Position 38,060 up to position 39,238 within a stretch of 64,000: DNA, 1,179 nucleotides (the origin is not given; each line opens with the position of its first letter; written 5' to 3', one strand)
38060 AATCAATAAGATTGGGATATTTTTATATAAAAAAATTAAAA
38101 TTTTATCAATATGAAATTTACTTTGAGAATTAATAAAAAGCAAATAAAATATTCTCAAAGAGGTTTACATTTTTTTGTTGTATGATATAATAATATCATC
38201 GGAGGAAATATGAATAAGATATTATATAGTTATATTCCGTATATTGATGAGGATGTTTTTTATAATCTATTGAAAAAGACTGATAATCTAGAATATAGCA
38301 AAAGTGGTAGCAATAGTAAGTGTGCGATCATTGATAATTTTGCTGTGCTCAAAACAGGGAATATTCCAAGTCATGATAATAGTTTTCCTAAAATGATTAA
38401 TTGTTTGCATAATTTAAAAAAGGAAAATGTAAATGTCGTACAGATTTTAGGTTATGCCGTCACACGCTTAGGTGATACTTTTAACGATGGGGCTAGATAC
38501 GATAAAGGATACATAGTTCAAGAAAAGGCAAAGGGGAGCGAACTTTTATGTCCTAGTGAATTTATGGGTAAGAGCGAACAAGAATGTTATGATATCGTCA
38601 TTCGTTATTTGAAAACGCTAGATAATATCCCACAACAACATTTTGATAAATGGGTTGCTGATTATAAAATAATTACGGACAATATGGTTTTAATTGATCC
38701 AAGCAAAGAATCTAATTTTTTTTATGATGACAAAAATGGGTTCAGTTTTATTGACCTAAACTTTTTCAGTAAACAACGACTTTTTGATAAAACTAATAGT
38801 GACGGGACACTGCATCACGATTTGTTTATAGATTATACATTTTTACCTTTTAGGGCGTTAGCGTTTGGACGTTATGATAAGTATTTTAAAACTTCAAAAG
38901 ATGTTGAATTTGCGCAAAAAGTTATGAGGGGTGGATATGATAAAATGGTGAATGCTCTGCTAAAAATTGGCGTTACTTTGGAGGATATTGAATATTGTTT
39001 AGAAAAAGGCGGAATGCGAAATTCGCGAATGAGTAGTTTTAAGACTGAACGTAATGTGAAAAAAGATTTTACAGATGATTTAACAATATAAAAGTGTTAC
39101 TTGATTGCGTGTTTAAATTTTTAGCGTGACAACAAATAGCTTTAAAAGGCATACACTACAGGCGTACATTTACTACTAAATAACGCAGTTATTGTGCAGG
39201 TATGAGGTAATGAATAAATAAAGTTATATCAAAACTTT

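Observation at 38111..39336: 1.2-kb single-gene cassette bracketed by a 22/23-nt direct repeat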

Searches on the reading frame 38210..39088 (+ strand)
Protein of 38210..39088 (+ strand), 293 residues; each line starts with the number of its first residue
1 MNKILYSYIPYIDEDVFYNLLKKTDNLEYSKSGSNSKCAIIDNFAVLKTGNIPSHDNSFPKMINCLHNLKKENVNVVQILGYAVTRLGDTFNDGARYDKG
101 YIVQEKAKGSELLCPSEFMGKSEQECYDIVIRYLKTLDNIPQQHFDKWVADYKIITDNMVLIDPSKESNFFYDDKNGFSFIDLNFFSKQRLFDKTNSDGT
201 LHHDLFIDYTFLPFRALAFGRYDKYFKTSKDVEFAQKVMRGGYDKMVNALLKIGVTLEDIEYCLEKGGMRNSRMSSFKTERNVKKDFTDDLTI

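Call 6: search_protein_families(library=pfam, proteins=[window:38210-39088:+], max_evalue=0.1)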
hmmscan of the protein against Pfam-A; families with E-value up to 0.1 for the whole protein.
window:38210-39088:+ (293 aa): 0 families

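Call 9: find_encoding_contigs(protein=window:38210-39088:+, flank=6000, max_places=10)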
Protein window:38210-39088:+ (293 aa): 3 contigs read that carry it; 1 place shown.
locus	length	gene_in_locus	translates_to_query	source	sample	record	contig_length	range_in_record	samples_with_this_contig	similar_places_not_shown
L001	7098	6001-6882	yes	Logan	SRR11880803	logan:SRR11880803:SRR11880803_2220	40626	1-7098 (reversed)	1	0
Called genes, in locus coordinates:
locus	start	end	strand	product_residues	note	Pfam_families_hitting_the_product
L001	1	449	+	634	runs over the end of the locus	PF03717:PBP_dimer, PF21922:PBP_dimer_2 (faint), PF00905:Transpeptidase, PF03793:PASTA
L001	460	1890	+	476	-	PF01225:Mur_ligase, PF08245:Mur_ligase_M, PF02875:Mur_ligase_C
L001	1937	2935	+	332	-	PF10555:MraY_sig1 (weak), PF00953:Glycos_transf_4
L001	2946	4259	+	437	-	PF21799:MurD-like_N, PF08245:Mur_ligase_M, PF02875:Mur_ligase_C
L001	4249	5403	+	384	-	PF01098:FTSW_RODA_SPOVE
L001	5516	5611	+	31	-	-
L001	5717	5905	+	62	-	-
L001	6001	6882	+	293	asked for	-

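Call 10: find_homologous_proteins(query=window:38210-39088:+)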
Query window:38210-39088:+ (293 aa): 21 proteins with E <= 0.001 among 383 candidates.
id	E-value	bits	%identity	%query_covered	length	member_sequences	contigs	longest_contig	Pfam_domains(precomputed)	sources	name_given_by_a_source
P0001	9.5e-194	660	99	100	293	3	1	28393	-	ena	-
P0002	2.4e-135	469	73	96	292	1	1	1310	-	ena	-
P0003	1.4e-94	335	57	92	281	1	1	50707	-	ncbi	-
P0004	8.0e-90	319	55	96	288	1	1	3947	-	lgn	-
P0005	9.5e-89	316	50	99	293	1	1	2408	-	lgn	-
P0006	2.0e-88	315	52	90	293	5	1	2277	-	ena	-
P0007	1.6e-87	312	53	90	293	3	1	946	-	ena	-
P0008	1.7e-86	308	53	91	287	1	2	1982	-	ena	-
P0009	3.5e-86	307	52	90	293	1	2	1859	-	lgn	-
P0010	3.5e-86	307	52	92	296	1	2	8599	-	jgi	-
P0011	1.3e-84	302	55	88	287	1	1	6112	-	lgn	-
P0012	8.3e-78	280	49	90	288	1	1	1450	-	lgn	-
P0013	3.1e-76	275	49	89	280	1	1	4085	-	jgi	-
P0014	4.6e-66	241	49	78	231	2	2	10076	-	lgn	-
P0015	6.1e-50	188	42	86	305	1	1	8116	-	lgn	-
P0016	7.0e-50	188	41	86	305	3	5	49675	-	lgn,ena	-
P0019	2.0e-45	174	39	86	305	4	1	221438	-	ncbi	-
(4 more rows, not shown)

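Call 11: find_encoding_contigs(protein=P0001, flank=5000, max_places=4)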
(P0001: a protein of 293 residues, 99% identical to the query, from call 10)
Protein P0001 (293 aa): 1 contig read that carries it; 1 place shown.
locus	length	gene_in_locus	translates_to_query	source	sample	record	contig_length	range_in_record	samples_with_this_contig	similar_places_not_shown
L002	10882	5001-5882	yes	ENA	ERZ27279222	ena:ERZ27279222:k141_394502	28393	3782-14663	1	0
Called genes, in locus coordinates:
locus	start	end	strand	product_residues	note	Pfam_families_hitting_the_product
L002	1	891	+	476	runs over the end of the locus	PF01225:Mur_ligase, PF08245:Mur_ligase_M, PF02875:Mur_ligase_C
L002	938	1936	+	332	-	PF10555:MraY_sig1 (weak), PF00953:Glycos_transf_4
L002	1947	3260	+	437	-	PF21799:MurD-like_N, PF08245:Mur_ligase_M, PF02875:Mur_ligase_C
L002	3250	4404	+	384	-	PF01098:FTSW_RODA_SPOVE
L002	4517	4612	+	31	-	-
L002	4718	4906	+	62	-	-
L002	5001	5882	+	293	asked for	-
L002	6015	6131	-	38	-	-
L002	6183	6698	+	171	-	PF02075:RuvC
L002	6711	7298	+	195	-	PF01330:RuvA_N, PF00633:HHH (faint), PF14520:HHH_5, PF07499:RuvA_C (faint)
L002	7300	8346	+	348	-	PF05673:DUF815 (faint), PF06068:TIP49 (faint), PF05496:RuvB_N, PF13191:AAA_16 (faint), PF00004:AAA, PF07728:AAA_5, PF17864:AAA_lid_4, PF05491:WHD_RuvB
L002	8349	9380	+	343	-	PF02547:Queuosine_synth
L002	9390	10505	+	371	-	PF01702:TGT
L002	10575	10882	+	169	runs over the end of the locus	PF02699:YajC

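Call 12: find_encoding_contigs(protein=P0003, flank=5000, max_places=4)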
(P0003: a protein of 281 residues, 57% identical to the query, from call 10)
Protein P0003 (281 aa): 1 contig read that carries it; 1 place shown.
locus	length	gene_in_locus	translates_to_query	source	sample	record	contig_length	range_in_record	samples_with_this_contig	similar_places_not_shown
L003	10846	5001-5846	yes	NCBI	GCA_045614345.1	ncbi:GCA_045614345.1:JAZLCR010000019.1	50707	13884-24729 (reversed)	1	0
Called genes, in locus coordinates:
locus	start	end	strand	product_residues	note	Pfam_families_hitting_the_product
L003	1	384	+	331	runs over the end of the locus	PF00953:Glycos_transf_4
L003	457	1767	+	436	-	PF21799:MurD-like_N (faint), PF08245:Mur_ligase_M, PF02875:Mur_ligase_C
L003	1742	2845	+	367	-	PF01098:FTSW_RODA_SPOVE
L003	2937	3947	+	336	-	PF01120:Alpha_L_fucos, PF14871:GHL6 (faint)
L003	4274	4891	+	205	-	PF09346:SMI1_KNR4 (weak)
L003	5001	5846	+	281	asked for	-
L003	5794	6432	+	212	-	PF06821:Ser_hydrolase (weak)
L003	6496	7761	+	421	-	PF00275:EPSP_synthase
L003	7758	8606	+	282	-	PF08478:POTRA_1 (weak)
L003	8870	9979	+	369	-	PF11104:PilM_2 (weak), PF14450:FtsA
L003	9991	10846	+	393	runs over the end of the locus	PF00091:Tubulin, PF12327:FtsZ_C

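Call 13: find_encoding_contigs(protein=P0019, flank=5000, max_places=4)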
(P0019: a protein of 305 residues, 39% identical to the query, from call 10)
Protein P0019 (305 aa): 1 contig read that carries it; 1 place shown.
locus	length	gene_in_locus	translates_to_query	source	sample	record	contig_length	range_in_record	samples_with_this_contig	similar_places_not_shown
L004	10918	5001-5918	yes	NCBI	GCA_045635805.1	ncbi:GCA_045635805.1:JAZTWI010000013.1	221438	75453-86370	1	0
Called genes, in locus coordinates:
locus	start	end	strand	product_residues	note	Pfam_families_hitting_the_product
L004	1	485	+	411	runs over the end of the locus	PF07690:MFS_1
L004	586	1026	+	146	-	-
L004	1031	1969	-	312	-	PF00291:PALP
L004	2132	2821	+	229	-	PF02417:Chromate_transp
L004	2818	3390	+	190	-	PF02417:Chromate_transp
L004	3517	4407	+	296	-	-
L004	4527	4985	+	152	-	-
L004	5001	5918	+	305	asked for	-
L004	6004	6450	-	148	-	-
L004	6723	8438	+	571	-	PF00664:ABC_membrane, PF00005:ABC_tran, PF02463:SMC_N, PF13304:AAA_21 (faint)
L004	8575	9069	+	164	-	PF00293:NUDIX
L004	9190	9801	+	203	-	PF01300:Sua5_yciO_yrdC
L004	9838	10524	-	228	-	-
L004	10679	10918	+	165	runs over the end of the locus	-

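Call 19: find_encoding_contigs(protein=P0002, flank=5000, max_places=3)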
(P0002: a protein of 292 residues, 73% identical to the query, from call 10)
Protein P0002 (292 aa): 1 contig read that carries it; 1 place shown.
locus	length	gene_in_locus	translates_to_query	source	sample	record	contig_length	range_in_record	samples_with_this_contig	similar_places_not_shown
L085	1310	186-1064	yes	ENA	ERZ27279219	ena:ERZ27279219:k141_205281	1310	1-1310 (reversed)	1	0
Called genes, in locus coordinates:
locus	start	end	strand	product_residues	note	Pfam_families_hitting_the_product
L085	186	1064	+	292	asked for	-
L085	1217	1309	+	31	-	?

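Call 20: find_encoding_contigs(protein=P0010, flank=6000, max_places=3)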
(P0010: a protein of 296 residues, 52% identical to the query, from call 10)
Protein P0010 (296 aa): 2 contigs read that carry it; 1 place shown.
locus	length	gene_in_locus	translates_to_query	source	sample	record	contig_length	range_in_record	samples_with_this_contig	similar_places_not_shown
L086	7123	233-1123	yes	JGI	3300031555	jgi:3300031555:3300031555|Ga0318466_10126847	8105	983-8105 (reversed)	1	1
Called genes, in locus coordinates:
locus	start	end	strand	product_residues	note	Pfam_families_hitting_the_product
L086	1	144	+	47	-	?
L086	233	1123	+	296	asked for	-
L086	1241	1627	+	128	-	-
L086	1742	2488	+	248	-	PF09479:Flg_new, PF18998:Flg_new_2 (faint), PF09479:Flg_new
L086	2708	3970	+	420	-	PF00275:EPSP_synthase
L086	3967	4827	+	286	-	-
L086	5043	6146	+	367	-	PF11104:PilM_2 (weak), PF14450:FtsA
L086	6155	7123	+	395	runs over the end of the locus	PF00091:Tubulin, PF12327:FtsZ_C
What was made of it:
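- Homologues of the gene sit near ftsW in relatives without any IS (calls 12, 20), which favours insertion around a resident gene.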

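Call 21: find_encoding_contigs(protein=P0016, flank=6000, max_places=5)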
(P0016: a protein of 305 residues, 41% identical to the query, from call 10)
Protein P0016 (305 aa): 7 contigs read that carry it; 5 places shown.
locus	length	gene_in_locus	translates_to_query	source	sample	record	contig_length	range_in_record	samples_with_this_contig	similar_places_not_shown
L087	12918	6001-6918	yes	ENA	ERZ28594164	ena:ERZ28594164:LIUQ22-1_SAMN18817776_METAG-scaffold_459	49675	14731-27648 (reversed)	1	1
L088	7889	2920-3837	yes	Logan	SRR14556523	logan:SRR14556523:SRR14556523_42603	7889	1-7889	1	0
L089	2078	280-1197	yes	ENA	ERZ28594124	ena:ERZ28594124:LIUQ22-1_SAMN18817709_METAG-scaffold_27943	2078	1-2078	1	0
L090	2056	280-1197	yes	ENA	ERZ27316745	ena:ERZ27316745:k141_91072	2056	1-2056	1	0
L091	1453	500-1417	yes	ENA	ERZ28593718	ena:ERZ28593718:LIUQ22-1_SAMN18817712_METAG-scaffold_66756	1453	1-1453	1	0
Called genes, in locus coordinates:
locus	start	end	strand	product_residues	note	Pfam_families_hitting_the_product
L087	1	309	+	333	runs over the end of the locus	PF01073:3Beta_HSD, PF01370:Epimerase, PF02719:Polysacc_synt_2, PF04321:RmlD_sub_bind, PF05368:NmrA (weak), PF07993:NAD_binding_4, PF16363:GDP_Man_Dehyd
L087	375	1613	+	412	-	-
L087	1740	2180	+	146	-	-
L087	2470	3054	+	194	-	PF01327:Pep_deformylase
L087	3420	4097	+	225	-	PF02417:Chromate_transp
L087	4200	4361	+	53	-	-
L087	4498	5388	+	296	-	-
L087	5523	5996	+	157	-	-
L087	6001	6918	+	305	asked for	-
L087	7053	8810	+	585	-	PF00664:ABC_membrane, PF00005:ABC_tran, PF02463:SMC_N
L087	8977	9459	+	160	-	PF00293:NUDIX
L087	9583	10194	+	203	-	PF01300:Sua5_yciO_yrdC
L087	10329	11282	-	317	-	-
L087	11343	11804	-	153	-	PF00665:rve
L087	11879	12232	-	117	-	PF13276:HTH_21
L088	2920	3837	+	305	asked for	-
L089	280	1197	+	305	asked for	-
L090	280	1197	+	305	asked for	-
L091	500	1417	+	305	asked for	-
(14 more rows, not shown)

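Call 36: search_protein_families(library=ncbifam, proteins=[window:38210-39088:+], max_evalue=0.01)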
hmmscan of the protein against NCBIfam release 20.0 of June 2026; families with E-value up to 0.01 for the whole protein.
window:38210-39088:+ (293 aa): 0 families

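Call 50: search_protein_families(library=padloc, proteins=[window:38210-39088:+], max_evalue=0.1)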
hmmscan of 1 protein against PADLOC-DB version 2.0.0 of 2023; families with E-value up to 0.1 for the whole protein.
window:38210-39088:+ (293 aa): 0 families
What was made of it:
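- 38210..39091 (+): Gene for a 293-aa protein with a protein-kinase-like fold, belonging to a very rare family. No Pfam, NCBIfam or PADLOC hit (calls 6, 36, 50).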

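Call 51: search_protein_families(library=phrogs, proteins=[window:38210-39088:+], max_evalue=0.1)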
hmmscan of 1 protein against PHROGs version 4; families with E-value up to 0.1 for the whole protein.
window:38210-39088:+ (293 aa): 1 family
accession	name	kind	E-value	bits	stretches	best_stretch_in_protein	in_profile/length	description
phrog_21986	-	unknown function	0.0077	17.3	1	114-157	23-66/83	-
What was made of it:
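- Tried and rejected: PADLOC and PHROGs for the kinase-like protein: nothing meaningful (calls 50, 51).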

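Call 54: search_solved_structures(query=A1, max_evalue=1)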
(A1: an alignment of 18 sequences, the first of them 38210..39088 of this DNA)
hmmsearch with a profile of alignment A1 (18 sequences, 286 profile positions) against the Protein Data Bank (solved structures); distinct sequences matched with E-value up to 1: 3.
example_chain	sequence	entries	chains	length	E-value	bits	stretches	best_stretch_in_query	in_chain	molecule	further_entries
5cwg_A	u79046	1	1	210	0.0019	20.7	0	228-268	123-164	Designed helical repeat protein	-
5cwc_A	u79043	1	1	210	0.0052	19.3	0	231-268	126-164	Designed helical repeat protein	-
5cwb_A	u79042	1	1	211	0.15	14.4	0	228-278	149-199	Designed helical repeat protein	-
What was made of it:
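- On Protein-kinase-like superfamily (the cargo protein): No sequence-profile family matches (calls 6, 36, 54), and activity is untested.
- Tried and rejected: PDB sequence profile search: only spurious designed-repeat hits (call 54).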

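Call 59: predict_structure(alignment_id=A1)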
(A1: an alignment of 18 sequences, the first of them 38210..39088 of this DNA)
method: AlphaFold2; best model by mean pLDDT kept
length: 293 residues; sequences in the alignment: 18
mean_pLDDT: 89.7   pTM: 0.87
mean pLDDT of the five models: 89.7, 89.6, 89.4, 87.4, 87.5
residues with pLDDT >= 90: 216; 70-90: 55; 50-70: 10; < 50: 12
segments of 3 or more residues with pLDDT < 50: 282-293
pLDDT, mean of each block of 10 residues (from residue 1): 89 97 83 79 94 91 97 97 95 92 95 90 97 95 98 97 87 95 92 87 92 90 95 95 96 95 87 78 43 35
secondary structure, 60 per line:
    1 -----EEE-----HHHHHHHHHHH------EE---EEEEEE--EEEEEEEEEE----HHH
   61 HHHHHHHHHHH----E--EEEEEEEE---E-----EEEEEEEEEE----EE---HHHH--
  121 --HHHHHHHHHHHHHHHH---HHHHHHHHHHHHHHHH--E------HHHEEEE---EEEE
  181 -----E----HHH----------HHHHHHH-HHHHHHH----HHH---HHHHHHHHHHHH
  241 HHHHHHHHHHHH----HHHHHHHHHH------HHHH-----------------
elements in order: E6-8 H14-24 E36-41 E44-53 H58-71 E79-86 E96-105 H115-118 H123-138 H142-157 E170-173 E177-180 H204-210 H212-218 H229-252 H257-266 H273-276
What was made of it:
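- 38210..39091 (+): The AlphaFold model has pLDDT 89.7 (call 59).
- On Protein-kinase-like superfamily (the cargo protein): The model has pLDDT 89.7 (call 59).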

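Call 62: fold_search(model_id=the predicted structure, library=pdb)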
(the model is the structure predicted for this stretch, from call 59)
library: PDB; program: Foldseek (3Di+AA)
matches with E <= 10: 1567; with E <= 0.001: 44
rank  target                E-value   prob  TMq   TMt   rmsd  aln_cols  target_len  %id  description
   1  3ori_A                1.5e-04  1.00  0.30  0.32  11.2       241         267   12  Mycobacterium tuberculosis PknB kinase domain L33D mutant (crystal form 1) (released 2010-12-15)
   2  6sv5                  2.2e-04  0.99  0.29  0.26  17.4       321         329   10  Amicoumacin kinase AmiN in complex with ATP (released 2020-07-22)
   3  4bl1                  2.2e-04  0.99  0.27  0.26   9.7       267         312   15  Crystal structure of unphosphorylated Maternal Embryonic Leucine zipper Kinase (MELK) in complex with AMP-PNP (released 2013-05-08)
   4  6v6a_A                2.3e-04  0.99  0.32  0.30  13.8       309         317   11  Inhibitory scaffolding of the ancient MAPK, ERK7 (released 2020-05-27)
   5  5eta_B                2.9e-04  1.00  0.32  0.29   9.1       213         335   14  Structure of MAPK14 with bound the KIM domain of the Toxoplasma protein GRA24 (released 2016-10-26)
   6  9zzw_A                3.1e-04  0.99  0.32  0.31  17.2       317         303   14  Structure of human MARK3 in complex with inhibitor (released 2026-04-08)
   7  6fdm_D                3.3e-04  1.00  0.34  0.35  13.5       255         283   14  Human Rio2 kinase structure (released 2019-01-30)
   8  6v6a_C                3.3e-04  0.98  0.30  0.29  13.7       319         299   10  Inhibitory scaffolding of the ancient MAPK, ERK7 (released 2020-05-27)
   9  6sui                  3.4e-04  0.98  0.30  0.27  18.6       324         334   11  AMICOUMACIN KINASE AMIN (released 2020-07-22)
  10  5a46_A                3.6e-04  0.97  0.27  0.28  15.0       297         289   11  FGFR1 in complex with dovitinib (released 2015-08-05)
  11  3mtl                  3.9e-04  1.00  0.35  0.35   9.4       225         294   14  Crystal structure of the PCTAIRE1 kinase in complex with Indirubin E804 (released 2010-06-09)
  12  6zr5_A                4.3e-04  0.99  0.33  0.29  10.5       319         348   11  Crystal structure of JNK1 in complex with ATF2(19-58) (released 2020-11-18)
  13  8txy_A                4.3e-04  0.99  0.32  0.31  17.5       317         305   14  X-ray crystal structure of JRD-SIK1/2i-3 bound to a MARK2-SIK2 chimera (released 2024-01-10)
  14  4fk3_A                4.8e-04  1.00  0.34  0.38  11.7       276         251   15  B-Raf Kinase V600E Oncogenic Mutant in Complex with PLX3203 (released 2012-08-08)
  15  3orm                  5.4e-04  1.00  0.31  0.34  11.2       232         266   12  Mycobacterium tuberculosis PknB kinase domain D76A mutant (released 2010-12-15)
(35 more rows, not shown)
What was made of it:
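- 38210..39091 (+): The top Foldseek PDB hits are all kinases (PknB, AmiN, Rio2) at E~1e-4 and TM 0.3-0.38 (call 62).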
